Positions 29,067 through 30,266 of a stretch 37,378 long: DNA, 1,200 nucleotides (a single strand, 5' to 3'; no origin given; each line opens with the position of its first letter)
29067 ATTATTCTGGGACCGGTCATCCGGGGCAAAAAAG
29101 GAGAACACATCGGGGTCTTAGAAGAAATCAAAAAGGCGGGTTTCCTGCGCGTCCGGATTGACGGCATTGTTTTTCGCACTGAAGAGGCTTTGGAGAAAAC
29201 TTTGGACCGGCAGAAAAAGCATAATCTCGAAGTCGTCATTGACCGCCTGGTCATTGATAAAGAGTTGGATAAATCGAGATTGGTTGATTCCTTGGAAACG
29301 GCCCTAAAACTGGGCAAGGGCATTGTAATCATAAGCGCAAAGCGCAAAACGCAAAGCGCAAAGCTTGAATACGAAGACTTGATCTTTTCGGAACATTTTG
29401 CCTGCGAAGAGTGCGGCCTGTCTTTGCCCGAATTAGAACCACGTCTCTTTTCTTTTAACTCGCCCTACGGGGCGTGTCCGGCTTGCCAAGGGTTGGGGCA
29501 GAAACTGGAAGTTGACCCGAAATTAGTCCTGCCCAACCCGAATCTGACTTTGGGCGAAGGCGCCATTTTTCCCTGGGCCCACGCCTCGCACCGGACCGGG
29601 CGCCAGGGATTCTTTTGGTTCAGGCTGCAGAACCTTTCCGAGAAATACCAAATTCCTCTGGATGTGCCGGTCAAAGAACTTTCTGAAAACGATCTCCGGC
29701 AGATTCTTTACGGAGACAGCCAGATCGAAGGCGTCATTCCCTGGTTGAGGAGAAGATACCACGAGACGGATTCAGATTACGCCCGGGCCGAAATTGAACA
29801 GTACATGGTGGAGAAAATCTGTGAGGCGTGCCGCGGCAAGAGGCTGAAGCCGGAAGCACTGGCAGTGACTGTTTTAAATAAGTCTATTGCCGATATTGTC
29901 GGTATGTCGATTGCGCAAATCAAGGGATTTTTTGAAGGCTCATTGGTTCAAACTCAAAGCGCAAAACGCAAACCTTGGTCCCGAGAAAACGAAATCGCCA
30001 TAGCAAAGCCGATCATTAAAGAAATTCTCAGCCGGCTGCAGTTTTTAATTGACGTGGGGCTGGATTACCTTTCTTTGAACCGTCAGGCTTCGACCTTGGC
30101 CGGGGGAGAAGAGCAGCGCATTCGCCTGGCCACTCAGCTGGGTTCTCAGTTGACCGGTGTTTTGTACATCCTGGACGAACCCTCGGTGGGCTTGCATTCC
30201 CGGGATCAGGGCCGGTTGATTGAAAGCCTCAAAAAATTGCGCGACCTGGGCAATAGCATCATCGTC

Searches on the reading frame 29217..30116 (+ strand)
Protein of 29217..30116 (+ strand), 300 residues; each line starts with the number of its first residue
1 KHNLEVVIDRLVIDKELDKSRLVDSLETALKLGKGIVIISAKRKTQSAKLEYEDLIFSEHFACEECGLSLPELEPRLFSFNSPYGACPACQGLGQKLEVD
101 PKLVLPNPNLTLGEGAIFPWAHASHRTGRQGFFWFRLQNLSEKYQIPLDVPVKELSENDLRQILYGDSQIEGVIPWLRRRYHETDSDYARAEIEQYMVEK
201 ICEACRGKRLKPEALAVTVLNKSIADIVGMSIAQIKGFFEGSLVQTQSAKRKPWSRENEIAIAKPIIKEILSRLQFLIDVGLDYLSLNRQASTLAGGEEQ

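Call 62: search_solved_structures(query=window:29217-30116:+, show_alignments=2, max_evalue=1e-10)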
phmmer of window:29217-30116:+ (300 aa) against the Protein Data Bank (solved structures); distinct sequences matched with E-value up to 1e-10: 11.
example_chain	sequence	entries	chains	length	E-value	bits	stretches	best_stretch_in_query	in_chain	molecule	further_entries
2r6f_A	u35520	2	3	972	4.2e-79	268.9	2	1-167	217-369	Excinuclease ABC subunit A | Excinuclease ABC, A subunit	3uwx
9ga5_A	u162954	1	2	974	1.7e-65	224.3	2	1-190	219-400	UvrABC system protein A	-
3zqj_A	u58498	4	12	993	1.9e-65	224.1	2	1-190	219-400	UVRABC SYSTEM PROTEIN A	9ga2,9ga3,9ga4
9gxw_A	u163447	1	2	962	4e-65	223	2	1-169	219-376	UvrABC system protein A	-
9gxk_A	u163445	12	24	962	4e-65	223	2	1-169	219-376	UvrABC system protein A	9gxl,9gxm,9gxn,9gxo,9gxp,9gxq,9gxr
9gxu_A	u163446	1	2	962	4.1e-65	223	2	1-169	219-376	UvrABC system protein A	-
3pih_A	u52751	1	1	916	1.7e-64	220.9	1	1-300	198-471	UvrABC system protein A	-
2vf7_A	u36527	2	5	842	2.4e-26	95.8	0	181-299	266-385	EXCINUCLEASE ABC, SUBUNIT A. | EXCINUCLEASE ABC SUBUNIT A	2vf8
6n9l_A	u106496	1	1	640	5.9e-19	71.5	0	257-300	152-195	UvrABC system protein A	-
3ux8_A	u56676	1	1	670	1.2e-17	67.2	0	220-300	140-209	Excinuclease ABC, A subunit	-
7sh1_A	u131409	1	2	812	2.6e-15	59.5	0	80-300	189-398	Excinuclease ABC subunit UvrA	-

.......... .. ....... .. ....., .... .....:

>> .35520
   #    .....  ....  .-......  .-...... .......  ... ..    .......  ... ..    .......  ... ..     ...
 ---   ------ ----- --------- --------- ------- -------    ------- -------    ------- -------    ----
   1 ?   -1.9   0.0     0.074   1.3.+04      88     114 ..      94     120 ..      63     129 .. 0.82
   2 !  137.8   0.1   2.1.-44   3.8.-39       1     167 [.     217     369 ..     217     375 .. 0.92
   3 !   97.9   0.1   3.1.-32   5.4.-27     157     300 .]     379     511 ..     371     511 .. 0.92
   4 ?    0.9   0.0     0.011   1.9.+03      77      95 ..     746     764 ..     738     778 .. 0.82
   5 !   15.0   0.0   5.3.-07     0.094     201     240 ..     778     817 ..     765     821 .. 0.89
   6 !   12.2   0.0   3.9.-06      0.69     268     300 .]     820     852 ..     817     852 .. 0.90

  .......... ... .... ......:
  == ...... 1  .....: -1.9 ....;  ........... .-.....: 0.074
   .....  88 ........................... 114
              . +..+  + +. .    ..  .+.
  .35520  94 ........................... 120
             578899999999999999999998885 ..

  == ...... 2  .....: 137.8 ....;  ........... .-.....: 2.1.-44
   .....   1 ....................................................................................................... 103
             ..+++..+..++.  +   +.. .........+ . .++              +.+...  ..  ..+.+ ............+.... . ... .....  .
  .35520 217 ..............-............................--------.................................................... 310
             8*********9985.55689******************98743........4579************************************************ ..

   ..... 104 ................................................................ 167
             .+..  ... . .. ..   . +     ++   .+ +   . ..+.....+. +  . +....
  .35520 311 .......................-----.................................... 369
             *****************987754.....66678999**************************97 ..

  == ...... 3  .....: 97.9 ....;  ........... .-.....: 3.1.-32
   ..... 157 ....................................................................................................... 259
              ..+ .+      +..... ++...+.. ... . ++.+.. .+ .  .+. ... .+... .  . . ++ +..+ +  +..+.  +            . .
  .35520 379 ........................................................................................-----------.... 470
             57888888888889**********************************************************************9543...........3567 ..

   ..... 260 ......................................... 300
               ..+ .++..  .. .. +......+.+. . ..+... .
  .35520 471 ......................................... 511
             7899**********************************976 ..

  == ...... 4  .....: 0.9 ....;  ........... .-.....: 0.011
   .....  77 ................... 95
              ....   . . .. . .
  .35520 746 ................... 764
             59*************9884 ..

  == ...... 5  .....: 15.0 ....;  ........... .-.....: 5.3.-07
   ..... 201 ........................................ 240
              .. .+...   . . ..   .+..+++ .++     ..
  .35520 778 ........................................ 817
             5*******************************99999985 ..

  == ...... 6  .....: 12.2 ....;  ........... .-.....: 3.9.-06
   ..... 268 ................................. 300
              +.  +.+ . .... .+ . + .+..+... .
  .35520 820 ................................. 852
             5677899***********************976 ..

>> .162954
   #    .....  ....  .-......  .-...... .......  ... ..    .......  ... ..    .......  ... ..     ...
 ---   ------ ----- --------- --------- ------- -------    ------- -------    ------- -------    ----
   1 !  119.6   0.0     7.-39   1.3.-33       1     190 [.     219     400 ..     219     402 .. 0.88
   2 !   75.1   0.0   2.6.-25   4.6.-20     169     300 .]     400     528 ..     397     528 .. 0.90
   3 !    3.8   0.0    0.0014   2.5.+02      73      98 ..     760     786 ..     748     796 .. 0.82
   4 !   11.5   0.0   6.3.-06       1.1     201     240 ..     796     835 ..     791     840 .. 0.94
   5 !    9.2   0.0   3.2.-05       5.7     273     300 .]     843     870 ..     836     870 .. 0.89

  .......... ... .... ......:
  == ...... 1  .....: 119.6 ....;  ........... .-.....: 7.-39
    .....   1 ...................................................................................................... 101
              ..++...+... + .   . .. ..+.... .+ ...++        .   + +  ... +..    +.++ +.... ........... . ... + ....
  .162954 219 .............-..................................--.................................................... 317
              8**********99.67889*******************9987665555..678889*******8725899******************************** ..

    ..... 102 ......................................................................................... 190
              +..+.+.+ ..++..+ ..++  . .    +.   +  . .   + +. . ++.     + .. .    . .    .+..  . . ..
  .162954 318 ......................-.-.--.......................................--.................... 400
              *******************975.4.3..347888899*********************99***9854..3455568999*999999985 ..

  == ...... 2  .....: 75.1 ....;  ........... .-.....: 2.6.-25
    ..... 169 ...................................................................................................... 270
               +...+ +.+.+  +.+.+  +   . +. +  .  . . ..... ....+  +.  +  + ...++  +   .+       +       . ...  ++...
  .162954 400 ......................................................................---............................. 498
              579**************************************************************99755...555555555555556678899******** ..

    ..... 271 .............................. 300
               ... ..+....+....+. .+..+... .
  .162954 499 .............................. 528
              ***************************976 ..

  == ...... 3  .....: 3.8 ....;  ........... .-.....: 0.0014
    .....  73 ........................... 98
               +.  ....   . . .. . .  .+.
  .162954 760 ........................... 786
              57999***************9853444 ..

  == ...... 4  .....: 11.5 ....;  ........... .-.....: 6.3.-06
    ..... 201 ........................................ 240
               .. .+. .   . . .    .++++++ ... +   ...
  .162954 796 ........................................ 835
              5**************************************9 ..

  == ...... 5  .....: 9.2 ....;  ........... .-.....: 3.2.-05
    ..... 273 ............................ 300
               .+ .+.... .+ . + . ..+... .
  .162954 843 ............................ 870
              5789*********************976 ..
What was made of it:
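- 29333..29364 (+): uvrA site 1: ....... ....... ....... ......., read as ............. This is a different frame from rpoC for the same 18-mer. Falls in an 8-aa gap relative to 2r6f (call 62).
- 29946..29972 (+): uvrA site 2: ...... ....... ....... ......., read as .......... It is 20/21 identical to the rpoC core. Falls in an 11-aa gap relative to 2r6f (call 62).
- On RPE-like in-frame dispersed repeat: Gaps relative to 2r6f (call 62).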
